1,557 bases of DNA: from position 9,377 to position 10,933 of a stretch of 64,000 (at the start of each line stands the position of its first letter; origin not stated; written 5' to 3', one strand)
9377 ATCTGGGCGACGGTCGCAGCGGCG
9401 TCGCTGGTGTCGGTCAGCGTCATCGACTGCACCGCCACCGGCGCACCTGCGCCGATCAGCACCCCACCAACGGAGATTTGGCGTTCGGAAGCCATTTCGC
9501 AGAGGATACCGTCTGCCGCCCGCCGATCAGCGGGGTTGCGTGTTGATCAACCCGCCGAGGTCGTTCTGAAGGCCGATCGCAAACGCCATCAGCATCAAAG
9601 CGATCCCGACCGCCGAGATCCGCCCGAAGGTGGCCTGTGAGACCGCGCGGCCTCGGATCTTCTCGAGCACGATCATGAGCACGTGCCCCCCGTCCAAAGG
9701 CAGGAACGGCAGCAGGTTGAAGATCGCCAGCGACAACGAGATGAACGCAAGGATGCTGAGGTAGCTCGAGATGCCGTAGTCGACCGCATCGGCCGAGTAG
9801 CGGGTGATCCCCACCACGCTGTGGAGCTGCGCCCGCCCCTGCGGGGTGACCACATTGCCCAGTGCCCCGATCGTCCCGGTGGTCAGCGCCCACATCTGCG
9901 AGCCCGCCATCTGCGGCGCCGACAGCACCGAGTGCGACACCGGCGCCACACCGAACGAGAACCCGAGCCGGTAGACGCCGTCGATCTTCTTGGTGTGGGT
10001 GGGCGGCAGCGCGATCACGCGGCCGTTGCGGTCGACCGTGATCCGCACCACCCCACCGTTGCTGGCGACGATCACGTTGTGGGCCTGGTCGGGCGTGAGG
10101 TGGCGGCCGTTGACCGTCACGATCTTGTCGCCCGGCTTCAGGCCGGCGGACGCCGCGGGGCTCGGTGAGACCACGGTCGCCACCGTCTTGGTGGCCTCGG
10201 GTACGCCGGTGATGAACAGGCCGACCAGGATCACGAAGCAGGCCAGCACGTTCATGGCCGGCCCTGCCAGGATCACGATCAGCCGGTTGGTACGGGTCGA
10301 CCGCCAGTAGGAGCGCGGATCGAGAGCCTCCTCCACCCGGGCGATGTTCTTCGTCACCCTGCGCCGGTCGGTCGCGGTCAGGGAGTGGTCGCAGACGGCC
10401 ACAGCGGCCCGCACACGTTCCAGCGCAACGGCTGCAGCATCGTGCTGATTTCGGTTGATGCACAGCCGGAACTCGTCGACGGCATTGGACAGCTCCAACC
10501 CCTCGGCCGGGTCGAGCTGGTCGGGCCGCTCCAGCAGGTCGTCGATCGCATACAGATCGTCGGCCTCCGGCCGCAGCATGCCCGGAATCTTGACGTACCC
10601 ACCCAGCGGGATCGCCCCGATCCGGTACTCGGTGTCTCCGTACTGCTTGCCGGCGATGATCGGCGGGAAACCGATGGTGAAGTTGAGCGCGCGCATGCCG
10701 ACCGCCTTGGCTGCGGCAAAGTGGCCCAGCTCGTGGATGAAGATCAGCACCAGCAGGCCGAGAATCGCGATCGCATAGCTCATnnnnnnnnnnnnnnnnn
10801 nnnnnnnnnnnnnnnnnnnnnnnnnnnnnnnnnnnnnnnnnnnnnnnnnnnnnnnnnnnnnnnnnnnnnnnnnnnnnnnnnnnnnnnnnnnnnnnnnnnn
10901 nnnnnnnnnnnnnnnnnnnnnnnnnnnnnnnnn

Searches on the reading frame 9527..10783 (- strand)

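Call 48: search_protein_families(library=pfam, proteins=[window:9527-10783:-], max_evalue=0.0001)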
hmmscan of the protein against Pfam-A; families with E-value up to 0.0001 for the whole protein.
window:9527-10783:- (418 aa): 4 families
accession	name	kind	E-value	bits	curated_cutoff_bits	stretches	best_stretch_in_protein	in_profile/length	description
PF02163.28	Peptidase_M50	-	7e-54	182.9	27.2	1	6-399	2-220/221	Peptidase family M50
PF17820.7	PDZ_6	-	4.8e-10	39.5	27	1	202-252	3-54/54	PDZ domain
PF13180.12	PDZ_2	-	2.7e-06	28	27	1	200-256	15-73/80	PDZ domain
PF00595.29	PDZ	-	9.5e-06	26.3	23.2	1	200-250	28-80/81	PDZ domain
